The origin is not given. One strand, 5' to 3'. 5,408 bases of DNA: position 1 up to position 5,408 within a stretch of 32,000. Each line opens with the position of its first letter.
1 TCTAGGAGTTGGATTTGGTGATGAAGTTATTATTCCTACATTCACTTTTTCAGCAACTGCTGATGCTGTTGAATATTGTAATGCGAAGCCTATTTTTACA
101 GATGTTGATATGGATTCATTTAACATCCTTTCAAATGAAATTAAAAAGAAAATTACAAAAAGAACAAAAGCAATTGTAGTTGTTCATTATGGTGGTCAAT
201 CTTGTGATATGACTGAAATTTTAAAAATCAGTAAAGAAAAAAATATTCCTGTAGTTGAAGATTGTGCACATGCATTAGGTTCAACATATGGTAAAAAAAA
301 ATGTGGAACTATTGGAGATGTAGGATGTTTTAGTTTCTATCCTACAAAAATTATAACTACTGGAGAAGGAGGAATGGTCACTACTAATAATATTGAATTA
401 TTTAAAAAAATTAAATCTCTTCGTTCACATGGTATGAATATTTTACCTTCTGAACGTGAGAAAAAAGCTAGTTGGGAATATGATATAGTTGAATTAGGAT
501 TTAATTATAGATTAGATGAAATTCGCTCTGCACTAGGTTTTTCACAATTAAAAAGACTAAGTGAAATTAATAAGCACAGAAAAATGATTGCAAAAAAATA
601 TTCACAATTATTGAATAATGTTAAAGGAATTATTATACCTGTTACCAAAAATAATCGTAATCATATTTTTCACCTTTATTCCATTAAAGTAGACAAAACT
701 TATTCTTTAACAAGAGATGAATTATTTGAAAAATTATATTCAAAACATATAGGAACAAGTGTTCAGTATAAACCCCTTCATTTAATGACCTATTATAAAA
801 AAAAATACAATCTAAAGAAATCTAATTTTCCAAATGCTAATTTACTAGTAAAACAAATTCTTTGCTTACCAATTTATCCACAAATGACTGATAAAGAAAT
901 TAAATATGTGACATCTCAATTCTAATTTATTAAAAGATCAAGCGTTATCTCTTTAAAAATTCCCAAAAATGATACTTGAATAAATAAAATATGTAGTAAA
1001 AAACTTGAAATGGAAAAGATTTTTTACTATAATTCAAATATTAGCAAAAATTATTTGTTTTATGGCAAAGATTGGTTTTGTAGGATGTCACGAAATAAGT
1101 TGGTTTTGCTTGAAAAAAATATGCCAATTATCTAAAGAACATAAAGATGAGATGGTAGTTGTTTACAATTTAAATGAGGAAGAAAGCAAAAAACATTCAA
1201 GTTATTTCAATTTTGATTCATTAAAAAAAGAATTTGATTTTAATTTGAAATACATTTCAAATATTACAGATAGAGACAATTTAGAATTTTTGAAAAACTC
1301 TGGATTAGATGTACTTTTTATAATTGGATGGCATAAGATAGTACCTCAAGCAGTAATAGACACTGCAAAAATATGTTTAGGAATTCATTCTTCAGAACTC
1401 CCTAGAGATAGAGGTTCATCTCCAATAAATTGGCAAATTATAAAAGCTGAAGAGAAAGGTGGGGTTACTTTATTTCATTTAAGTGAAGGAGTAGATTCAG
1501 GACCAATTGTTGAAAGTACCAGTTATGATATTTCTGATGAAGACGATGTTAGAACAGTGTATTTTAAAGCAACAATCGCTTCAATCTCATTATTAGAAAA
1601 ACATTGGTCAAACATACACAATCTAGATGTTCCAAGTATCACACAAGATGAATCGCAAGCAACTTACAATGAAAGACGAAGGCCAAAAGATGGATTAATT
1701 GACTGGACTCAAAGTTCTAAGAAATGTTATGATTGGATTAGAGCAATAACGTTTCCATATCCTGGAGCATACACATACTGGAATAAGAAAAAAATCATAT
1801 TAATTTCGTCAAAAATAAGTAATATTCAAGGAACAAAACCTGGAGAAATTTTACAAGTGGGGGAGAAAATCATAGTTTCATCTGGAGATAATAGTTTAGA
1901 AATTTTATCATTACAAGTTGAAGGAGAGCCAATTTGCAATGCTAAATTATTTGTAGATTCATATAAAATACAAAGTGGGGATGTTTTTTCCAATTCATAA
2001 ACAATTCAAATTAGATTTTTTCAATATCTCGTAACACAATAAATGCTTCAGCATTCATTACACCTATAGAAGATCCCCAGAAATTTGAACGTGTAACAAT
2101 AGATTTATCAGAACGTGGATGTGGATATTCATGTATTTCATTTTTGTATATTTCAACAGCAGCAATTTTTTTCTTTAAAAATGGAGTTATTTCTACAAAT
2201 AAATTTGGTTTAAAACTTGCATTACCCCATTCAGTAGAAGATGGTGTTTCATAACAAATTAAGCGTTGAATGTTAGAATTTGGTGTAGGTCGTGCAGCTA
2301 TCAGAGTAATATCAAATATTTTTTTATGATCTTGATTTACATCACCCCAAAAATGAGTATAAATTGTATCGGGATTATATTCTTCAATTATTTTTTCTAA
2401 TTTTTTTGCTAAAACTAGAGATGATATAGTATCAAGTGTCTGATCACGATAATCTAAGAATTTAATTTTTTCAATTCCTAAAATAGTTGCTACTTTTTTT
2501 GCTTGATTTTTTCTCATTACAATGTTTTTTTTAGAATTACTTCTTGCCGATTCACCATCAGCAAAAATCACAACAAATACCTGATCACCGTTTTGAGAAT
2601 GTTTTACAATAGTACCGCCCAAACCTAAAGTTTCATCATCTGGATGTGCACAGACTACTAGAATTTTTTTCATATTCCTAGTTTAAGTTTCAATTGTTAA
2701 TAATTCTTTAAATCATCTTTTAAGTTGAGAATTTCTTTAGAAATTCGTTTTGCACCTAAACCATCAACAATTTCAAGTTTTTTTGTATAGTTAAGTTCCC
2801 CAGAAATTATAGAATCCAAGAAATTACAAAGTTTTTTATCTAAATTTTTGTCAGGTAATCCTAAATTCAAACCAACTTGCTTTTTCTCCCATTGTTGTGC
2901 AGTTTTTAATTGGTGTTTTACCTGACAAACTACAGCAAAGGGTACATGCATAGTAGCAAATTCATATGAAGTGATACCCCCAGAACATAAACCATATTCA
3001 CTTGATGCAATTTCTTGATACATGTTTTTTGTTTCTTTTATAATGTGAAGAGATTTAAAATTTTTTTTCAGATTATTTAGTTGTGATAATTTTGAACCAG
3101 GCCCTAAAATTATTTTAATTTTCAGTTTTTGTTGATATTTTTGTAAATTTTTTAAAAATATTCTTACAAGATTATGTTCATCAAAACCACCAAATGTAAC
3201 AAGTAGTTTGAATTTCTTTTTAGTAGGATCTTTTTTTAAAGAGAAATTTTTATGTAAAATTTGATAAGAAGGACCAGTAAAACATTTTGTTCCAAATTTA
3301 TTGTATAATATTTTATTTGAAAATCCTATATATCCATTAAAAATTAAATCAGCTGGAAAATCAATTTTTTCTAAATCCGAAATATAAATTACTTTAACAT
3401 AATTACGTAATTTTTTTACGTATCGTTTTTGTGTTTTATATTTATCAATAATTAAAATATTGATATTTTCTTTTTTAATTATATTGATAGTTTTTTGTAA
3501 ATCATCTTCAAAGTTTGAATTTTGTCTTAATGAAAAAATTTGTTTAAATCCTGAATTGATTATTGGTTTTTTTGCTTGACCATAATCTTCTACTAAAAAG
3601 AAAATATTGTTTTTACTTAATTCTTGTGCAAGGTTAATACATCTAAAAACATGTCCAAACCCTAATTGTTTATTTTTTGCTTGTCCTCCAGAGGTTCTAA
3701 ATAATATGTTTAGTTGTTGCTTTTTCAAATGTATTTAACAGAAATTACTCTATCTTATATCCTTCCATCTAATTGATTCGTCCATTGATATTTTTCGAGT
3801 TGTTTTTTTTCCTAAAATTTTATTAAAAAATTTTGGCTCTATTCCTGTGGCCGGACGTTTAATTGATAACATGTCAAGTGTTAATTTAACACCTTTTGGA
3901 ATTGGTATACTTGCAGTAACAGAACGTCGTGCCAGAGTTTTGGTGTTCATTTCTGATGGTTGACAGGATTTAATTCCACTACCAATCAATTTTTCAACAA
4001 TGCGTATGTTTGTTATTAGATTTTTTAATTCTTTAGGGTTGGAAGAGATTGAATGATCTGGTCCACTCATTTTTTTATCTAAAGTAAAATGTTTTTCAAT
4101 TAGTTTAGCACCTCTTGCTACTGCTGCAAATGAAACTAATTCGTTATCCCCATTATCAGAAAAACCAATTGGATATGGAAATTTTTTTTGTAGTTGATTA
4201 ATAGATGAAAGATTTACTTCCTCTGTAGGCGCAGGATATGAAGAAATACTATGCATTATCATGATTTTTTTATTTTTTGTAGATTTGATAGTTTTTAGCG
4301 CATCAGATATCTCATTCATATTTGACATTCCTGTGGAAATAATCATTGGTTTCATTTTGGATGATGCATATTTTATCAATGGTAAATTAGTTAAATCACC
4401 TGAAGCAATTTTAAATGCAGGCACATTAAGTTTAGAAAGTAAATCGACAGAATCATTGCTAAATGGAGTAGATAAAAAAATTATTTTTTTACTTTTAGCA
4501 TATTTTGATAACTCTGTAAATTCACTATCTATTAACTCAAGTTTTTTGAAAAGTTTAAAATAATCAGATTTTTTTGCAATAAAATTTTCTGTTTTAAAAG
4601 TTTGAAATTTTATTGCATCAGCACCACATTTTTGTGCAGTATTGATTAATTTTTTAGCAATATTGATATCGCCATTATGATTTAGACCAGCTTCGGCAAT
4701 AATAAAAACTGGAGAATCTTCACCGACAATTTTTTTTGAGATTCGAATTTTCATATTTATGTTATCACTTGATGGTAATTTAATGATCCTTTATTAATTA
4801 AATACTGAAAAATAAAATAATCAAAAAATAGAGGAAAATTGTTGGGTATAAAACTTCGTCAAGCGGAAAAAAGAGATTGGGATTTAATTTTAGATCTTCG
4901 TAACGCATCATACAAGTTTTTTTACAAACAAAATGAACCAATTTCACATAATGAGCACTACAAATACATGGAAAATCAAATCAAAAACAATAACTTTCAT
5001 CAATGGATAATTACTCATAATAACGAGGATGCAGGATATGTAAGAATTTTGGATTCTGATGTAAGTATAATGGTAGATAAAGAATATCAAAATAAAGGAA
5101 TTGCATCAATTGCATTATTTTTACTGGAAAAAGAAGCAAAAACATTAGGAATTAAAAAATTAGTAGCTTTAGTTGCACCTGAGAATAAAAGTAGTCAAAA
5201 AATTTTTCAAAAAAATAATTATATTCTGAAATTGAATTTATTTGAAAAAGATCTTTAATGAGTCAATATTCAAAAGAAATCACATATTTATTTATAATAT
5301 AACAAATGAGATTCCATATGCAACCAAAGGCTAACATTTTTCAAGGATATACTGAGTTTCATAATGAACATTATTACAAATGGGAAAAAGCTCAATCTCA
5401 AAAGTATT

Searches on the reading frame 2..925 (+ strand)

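Call 4: search_protein_families(library=pfam, proteins=[window:110-925:+], max_evalue=0.01)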
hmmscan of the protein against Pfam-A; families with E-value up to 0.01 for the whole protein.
window:110-925:+ (271 aa): 1 family
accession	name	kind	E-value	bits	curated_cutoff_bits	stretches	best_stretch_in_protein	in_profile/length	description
PF01041.23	DegT_DnrJ_EryC1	-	1.8e-87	294.3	19.8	1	2-270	96-358/360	DegT/DnrJ/EryC1/StrS aminotransferase family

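Call 73: search_protein_families(library=ncbifam, proteins=[window:2-925:+], max_evalue=1e-8)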
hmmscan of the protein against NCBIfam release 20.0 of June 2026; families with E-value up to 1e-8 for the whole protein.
window:2-925:+ (307 aa): 8 families
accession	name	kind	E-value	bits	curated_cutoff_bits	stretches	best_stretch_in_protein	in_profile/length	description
TIGR03588.1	PseC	equivalog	5.2e-95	318.5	423.5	1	1-305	65-374/380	UDP-4-amino-4,6-dideoxy-N-acetyl-beta-L-altrosamine transaminase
NF008658.2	PRK11658.1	equivalog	2.6e-72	243.6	631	1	1-304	68-370/379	UDP-4-amino-4-deoxy-L-arabinose aminotransferase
NF008687.0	PRK11706.1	equivalog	2.1e-71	240.6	375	1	3-305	68-368/375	dTDP-4-amino-4,6-dideoxygalactose transaminase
TIGR04181.1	NHT_00031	hypoth_equivalog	3.7e-66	223.4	420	1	2-290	66-357/359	LegC family aminotransferase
TIGR02379.1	ECA_wecE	subfamily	5.8e-56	189.9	434.85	1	3-304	68-368/376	dTDP-4-amino-4,6-dideoxy-D-glucose transaminase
NF011936.0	PRK15407.1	equivalog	3.2e-51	174.4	423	1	6-306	113-431/440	lipopolysaccharide biosynthesis protein RfbH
TIGR04427.1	PLP_DesI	equivalog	1.1e-49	169.6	650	1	6-304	90-376/390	dTDP-4-dehydro-6-deoxyglucose aminotransferase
NF005817.0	PRK07683.1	equivalog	4.9e-09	35.4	575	1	6-87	113-200/387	aminotransferase A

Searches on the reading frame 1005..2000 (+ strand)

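Call 4: search_protein_families(library=pfam, proteins=[window:1005-2000:+], max_evalue=0.01)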
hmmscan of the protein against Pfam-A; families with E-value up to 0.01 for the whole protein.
window:1005-2000:+ (331 aa): 2 families
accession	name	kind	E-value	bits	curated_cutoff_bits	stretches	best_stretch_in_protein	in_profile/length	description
PF02911.23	Formyl_trans_C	-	8e-21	74.5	21.1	1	227-320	4-99/100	Formyl transferase, C-terminal domain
PF00551.24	Formyl_trans_N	-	3.8e-17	63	26.1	1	38-188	17-168/181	Formyl transferase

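Call 73: search_protein_families(library=ncbifam, proteins=[window:1005-2000:+], max_evalue=1e-8)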
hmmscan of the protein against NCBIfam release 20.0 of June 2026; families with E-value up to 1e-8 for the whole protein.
window:1005-2000:+ (331 aa): 4 families
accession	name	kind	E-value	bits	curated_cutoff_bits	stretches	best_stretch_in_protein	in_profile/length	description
NF005998.1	PRK08125.1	equivalog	8.6e-47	159.9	777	1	53-307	29-283/649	bifunctional UDP-4-amino-4-deoxy-L-arabinose formyltransferase/UDP-glucuronic acid oxidase ArnA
NF005414.0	PRK06988.1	equivalog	2e-43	148.5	316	1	25-303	7-285/311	formyltransferase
TIGR00460.1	fmt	equivalog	1.1e-39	136.4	201.5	1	23-329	3-313/315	methionyl-tRNA formyltransferase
NF005755.0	PRK07579.1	equivalog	8.9e-09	35.5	238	0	101-250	66-215/245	dTDP-4-amino-4,6-dideoxyglucose formyltransferase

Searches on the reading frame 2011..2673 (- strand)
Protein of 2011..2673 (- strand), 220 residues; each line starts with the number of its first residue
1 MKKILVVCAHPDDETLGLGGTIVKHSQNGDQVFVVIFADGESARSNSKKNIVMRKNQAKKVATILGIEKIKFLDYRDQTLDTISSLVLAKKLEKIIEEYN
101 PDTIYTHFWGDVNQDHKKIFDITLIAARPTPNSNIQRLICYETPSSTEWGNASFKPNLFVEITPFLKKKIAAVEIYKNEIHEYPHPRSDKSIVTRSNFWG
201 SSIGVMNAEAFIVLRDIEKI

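Call 4: search_protein_families(library=pfam, proteins=[window:2011-2673:-], max_evalue=0.01)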
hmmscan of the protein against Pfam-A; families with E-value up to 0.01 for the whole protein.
window:2011-2673:- (220 aa): 2 families
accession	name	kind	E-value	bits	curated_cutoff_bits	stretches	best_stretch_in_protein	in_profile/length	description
PF02585.22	PIG-L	-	6.4e-29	101.5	28.2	1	5-124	1-126/129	GlcNAc-PI de-N-acetylase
PF13477.12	Glyco_trans_4_2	-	0.0084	16.7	23.4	0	51-108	29-82/139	Glycosyl transferase 4-like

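Call 73: search_protein_families(library=ncbifam, proteins=[window:2011-2673:-], max_evalue=1e-8)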
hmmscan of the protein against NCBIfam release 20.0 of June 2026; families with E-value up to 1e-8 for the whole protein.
window:2011-2673:- (220 aa): 2 families
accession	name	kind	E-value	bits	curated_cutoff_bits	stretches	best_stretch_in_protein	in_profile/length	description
TIGR04001.1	thiol_BshB1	equivalog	7.1e-22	78.2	182.5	1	3-213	3-220/226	bacillithiol biosynthesis deacetylase BshB1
TIGR04000.1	thiol_BshB2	equivalog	4.2e-19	69.1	195.25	1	3-178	2-183/217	bacillithiol biosynthesis deacetylase BshB2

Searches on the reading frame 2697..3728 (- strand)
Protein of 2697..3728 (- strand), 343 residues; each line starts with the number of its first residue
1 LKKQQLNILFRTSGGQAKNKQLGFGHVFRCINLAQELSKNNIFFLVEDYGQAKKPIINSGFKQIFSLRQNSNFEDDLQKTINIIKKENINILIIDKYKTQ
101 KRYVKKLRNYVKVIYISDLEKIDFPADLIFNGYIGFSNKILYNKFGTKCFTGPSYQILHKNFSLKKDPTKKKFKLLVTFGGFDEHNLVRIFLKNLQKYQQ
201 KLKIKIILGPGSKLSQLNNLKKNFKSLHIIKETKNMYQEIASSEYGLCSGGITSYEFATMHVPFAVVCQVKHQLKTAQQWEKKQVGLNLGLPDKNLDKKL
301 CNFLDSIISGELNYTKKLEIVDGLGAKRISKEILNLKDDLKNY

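Call 4: search_protein_families(library=pfam, proteins=[window:2697-3728:-], max_evalue=0.01)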
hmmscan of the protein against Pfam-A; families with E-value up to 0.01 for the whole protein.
window:2697-3728:- (343 aa): 1 family
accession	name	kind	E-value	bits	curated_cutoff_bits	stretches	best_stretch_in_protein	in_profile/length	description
PF04101.22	Glyco_tran_28_C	-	2.5e-05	24.8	22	1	177-317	4-150/166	Glycosyltransferase family 28 C-terminal domain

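Call 73: search_protein_families(library=ncbifam, proteins=[window:2697-3728:-], max_evalue=1e-8)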
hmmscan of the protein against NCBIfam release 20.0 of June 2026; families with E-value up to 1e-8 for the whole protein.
window:2697-3728:- (343 aa): 1 family
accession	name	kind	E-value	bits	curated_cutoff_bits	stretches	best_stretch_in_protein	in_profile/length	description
TIGR03590.1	PseG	equivalog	3.4e-49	167.9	153.55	1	7-279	2-279/280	UDP-2,4-diacetamido-2,4,6-trideoxy-beta-L-altropyranose hydrolase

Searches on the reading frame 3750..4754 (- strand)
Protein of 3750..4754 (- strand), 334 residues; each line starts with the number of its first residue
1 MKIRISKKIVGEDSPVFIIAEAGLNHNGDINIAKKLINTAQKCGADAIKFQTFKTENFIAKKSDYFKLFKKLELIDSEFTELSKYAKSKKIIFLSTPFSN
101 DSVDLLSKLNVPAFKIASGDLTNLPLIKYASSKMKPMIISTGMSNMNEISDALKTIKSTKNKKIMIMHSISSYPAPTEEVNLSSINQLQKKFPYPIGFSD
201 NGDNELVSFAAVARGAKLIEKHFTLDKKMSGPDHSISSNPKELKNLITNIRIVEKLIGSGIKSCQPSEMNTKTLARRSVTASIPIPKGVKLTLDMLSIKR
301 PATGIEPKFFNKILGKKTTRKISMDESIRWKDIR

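Call 4: search_protein_families(library=pfam, proteins=[window:3750-4754:-], max_evalue=0.01)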
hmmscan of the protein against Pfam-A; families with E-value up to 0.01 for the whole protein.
window:3750-4754:- (334 aa): 2 families
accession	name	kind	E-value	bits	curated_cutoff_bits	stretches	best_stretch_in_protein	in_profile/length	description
PF03102.20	NeuB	-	7.8e-82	274.8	22.1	1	36-262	1-241/241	NeuB family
PF08666.17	SAF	-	7.8e-09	36.4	21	1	276-334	1-63/63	SAF domain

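Call 73: search_protein_families(library=ncbifam, proteins=[window:3750-4754:-], max_evalue=1e-8)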
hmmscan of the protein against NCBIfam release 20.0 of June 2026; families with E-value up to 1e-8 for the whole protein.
window:3750-4754:- (334 aa): 2 families
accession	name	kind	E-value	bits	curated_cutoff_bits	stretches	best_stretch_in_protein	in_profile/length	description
TIGR03569.1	NeuB_NnaB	equivalog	1e-111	373.2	399.65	1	16-328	1-329/329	N-acetylneuraminate synthase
TIGR03586.1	PseI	equivalog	5.3e-81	272.3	340.25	1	16-326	2-325/327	pseudaminic acid synthase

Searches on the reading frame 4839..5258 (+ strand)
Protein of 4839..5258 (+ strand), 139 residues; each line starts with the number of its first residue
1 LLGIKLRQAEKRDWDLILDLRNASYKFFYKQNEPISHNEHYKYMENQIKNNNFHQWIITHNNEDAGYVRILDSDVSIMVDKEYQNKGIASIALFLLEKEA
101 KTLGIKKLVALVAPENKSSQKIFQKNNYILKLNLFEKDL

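Call 4: search_protein_families(library=pfam, proteins=[window:4839-5258:+], max_evalue=0.01)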
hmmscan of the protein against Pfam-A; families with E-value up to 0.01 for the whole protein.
window:4839-5258:+ (139 aa): 4 families
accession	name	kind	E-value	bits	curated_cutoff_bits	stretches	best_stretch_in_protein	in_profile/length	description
PF13302.13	Acetyltransf_3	-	2.6e-12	48.1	25.4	1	5-126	3-135/138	Acetyltransferase (GNAT) domain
PF00583.31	Acetyltransf_1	-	1.6e-11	44.9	20.7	1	34-126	14-114/116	Acetyltransferase (GNAT) family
PF13508.13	Acetyltransf_7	-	4.8e-06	27.3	27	1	53-128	3-82/84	Acetyltransferase (GNAT) domain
PF13673.13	Acetyltransf_10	-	2e-05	25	23.6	1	41-126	19-105/128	Acetyltransferase (GNAT) domain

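Call 73: search_protein_families(library=ncbifam, proteins=[window:4839-5258:+], max_evalue=1e-8)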
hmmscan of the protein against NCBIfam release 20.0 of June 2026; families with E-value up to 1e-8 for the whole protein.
window:4839-5258:+ (139 aa): 0 families
